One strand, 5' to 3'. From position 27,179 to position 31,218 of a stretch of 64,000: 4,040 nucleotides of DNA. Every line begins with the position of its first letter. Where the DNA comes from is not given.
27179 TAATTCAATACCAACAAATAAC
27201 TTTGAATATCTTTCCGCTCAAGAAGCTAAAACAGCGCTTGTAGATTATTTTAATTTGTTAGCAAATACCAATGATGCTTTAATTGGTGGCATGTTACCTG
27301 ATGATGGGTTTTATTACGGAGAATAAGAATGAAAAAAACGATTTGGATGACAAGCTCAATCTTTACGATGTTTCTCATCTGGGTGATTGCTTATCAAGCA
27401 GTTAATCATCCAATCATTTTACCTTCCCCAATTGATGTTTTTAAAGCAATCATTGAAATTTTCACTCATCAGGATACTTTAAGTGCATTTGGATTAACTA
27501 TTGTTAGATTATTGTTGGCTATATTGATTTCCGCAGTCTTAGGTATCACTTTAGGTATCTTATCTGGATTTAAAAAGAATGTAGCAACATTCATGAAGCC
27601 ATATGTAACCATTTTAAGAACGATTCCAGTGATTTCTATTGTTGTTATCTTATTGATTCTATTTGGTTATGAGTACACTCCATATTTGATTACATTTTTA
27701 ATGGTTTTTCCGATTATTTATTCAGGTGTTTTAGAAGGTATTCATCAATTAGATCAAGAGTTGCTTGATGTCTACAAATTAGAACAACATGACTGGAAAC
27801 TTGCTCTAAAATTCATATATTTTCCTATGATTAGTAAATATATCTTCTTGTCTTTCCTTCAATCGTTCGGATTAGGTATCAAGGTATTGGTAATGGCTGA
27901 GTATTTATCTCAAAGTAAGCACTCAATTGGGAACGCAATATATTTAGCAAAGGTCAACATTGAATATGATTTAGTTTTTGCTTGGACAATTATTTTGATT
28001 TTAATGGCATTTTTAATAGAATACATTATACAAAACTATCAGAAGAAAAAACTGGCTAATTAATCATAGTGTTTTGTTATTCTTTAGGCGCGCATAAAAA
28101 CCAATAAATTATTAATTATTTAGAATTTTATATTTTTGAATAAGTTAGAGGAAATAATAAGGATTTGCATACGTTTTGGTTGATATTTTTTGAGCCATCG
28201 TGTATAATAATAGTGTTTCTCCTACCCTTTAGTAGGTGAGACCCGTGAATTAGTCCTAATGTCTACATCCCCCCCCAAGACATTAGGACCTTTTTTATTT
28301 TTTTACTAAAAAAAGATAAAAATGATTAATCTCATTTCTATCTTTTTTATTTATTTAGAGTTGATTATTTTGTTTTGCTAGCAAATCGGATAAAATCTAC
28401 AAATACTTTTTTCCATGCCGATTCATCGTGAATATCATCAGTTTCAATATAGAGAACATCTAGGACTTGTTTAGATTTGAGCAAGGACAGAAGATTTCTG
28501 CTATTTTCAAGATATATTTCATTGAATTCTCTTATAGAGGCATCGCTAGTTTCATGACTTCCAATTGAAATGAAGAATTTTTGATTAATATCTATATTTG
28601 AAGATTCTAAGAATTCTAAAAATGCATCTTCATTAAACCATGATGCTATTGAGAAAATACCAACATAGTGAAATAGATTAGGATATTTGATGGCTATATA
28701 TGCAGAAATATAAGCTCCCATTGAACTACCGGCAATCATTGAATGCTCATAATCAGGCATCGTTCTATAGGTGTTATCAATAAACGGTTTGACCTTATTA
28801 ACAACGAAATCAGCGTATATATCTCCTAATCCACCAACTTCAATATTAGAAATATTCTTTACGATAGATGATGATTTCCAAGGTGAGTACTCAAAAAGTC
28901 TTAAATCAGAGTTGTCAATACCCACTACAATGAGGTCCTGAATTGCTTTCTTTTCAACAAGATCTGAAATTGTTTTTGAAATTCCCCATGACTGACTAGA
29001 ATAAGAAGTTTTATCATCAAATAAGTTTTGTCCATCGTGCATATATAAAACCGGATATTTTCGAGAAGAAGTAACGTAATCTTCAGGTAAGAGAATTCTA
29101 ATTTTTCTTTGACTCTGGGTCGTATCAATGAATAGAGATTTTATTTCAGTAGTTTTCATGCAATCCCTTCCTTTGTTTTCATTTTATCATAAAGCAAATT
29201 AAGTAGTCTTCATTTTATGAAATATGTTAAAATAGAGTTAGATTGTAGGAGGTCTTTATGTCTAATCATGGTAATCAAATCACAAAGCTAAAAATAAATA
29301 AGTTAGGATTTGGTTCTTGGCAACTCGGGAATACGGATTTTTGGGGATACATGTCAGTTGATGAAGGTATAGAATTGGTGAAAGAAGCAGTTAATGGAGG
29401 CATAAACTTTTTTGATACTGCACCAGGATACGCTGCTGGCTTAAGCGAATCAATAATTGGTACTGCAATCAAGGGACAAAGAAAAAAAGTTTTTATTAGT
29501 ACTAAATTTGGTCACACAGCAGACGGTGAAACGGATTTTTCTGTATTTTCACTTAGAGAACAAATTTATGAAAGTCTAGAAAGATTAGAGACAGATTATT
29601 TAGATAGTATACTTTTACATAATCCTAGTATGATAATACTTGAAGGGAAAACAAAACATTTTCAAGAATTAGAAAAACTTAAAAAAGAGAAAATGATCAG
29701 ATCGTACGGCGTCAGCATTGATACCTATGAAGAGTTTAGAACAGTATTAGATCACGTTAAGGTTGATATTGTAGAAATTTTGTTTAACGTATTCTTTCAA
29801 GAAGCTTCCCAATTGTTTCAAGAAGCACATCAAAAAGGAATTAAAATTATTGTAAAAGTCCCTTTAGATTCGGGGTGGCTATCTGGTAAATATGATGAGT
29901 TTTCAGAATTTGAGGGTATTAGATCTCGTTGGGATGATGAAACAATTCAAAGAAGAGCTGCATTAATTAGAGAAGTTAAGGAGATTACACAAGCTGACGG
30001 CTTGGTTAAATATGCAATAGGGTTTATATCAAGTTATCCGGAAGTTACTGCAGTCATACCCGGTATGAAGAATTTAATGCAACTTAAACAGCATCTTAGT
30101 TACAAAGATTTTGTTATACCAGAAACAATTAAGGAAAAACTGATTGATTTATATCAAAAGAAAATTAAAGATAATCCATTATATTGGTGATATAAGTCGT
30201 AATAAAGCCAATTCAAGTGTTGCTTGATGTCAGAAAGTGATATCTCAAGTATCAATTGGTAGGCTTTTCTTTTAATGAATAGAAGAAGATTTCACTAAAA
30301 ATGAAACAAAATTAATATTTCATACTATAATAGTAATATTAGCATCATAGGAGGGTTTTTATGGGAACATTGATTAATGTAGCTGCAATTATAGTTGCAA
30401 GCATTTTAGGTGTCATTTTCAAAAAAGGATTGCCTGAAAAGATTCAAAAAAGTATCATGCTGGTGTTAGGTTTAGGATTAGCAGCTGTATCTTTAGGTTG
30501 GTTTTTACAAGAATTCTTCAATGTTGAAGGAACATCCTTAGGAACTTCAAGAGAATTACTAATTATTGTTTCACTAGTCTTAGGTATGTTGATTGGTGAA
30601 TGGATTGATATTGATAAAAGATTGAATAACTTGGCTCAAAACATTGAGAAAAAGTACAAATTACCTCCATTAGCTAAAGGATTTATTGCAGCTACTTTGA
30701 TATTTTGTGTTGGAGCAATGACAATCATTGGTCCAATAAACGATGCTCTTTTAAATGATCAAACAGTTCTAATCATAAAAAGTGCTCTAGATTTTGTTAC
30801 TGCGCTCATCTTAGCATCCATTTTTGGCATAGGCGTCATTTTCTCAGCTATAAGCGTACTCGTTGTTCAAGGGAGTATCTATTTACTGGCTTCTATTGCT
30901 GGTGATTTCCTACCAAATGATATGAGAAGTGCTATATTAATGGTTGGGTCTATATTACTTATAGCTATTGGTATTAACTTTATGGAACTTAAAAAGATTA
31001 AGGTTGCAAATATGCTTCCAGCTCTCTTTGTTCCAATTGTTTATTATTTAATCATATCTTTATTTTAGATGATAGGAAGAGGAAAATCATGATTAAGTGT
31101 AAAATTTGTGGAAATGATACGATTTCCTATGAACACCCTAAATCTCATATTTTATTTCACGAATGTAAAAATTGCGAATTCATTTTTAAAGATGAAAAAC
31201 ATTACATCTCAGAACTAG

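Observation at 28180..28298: Orphan promoter-to-terminator small RNA displaying C-rich loops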

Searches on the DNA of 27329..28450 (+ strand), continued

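Call 78: search_with_rna_model(model_id=R1, sources=[L031, L029, L030], max_evalue=10, filters=off, show_alignments=2)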
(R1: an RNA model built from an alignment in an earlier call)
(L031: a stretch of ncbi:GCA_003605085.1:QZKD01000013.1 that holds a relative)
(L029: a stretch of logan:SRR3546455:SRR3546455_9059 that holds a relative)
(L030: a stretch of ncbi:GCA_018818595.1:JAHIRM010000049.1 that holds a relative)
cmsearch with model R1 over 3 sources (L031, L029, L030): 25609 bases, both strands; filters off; matches with E-value up to 10: 17.
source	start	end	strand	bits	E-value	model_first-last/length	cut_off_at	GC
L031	3841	3929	+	81.6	2.5e-18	1-91/91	no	0.46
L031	3875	3959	-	15.2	0.047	1-91/91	no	0.36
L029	6124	6183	+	13.9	0.094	1-91/91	no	0.28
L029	3240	3318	-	11.2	0.44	1-91/91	no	0.25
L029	3279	3324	+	10.3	0.74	1-91/91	no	0.22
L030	6198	6267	+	9.6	1.1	1-91/91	no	0.24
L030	5795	5895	+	9.3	1.3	1-91/91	no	0.29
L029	1224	1275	+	8.5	2.1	1-91/91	no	0.27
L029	5453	5524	+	8.4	2.2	1-91/91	no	0.31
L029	4151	4224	+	7.6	3.4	1-91/91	no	0.36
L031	2245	2338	+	6.6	6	1-91/91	no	0.45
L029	5692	5754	-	6.6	6.1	1-91/91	no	0.27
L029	4528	4570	-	6.4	6.7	1-91/91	no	0.26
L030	1185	1254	+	6.2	7.6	1-91/91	no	0.34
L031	4340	4418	-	6.1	7.9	1-91/91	no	0.37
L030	5447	5492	+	6.1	8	1-91/91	no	0.22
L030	1956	2015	+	5.9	8.7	1-91/91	no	0.35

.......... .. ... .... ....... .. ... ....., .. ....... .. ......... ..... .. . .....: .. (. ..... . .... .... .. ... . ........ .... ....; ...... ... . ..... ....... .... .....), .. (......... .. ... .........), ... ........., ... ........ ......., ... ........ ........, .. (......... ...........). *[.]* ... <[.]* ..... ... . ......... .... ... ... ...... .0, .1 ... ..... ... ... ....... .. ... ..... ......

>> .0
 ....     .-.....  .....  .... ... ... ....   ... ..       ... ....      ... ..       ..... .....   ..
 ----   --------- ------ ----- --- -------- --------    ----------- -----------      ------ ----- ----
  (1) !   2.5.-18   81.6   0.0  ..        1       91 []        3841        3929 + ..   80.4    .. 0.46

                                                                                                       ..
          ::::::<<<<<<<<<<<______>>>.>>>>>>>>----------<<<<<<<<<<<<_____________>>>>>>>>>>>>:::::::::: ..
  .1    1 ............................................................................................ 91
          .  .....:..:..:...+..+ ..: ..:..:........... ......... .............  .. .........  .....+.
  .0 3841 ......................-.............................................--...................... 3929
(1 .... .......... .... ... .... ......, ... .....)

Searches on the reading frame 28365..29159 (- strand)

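Call 21: search_protein_families(library=pfam, proteins=[window:28365-29159:-])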
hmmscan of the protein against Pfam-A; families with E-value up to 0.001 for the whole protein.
window:28365-29159:- (264 aa): 1 family
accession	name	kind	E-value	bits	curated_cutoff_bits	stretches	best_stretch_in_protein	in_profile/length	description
PF00756.26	Esterase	-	4.9e-31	108.8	22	1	13-254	3-245/251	Putative esterase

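Call 81: search_protein_families(library=ncbifam, proteins=[window:28365-29159:-], max_evalue=0.01)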
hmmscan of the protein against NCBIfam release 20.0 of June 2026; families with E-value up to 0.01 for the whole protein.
window:28365-29159:- (264 aa): 2 families
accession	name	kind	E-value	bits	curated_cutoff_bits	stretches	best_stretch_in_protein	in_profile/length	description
NF058612.1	GTNG0744Estse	equivalog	1.4e-09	38.3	450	1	9-212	13-196/242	GTNG_0744 family esterase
NF041944.1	Xylase_Ferestase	equivalog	2.6e-08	32.5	1200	1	14-207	478-651/694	bifunctional endo-1,4-beta-xylanase/feruloyl esterase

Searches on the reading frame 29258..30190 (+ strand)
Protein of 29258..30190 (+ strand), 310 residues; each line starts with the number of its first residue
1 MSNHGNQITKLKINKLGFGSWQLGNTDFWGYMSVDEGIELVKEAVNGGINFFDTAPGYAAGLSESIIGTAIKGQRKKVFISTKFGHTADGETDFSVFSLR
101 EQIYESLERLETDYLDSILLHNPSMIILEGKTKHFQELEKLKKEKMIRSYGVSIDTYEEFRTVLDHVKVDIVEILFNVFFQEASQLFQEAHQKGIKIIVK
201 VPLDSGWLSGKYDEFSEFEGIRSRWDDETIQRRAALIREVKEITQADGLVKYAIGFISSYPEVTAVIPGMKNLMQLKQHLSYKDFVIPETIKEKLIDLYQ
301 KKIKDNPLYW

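Call 21: search_protein_families(library=pfam, proteins=[window:29258-30190:+])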
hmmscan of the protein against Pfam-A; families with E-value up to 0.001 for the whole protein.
window:29258-30190:+ (310 aa): 1 family
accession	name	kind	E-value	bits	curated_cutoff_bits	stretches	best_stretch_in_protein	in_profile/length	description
PF00248.27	Aldo_ket_red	-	3.2e-47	161.4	24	1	15-289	1-280/291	Aldo/keto reductase family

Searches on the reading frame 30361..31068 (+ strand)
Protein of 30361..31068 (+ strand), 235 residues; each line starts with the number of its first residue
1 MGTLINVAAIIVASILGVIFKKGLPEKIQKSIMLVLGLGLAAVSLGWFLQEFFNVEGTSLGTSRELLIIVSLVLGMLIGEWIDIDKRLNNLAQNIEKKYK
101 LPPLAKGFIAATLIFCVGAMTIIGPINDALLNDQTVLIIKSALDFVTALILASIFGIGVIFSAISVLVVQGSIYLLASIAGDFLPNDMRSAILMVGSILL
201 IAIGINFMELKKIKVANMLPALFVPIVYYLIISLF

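Call 21: search_protein_families(library=pfam, proteins=[window:30361-31068:+])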
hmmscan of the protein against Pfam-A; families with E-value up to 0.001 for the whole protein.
window:30361-31068:+ (235 aa): 1 family
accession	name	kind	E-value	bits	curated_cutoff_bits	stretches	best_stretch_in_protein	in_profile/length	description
PF04474.17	DUF554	-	1.3e-69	234.5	25.1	1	1-229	1-219/220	Protein of unknown function (DUF554)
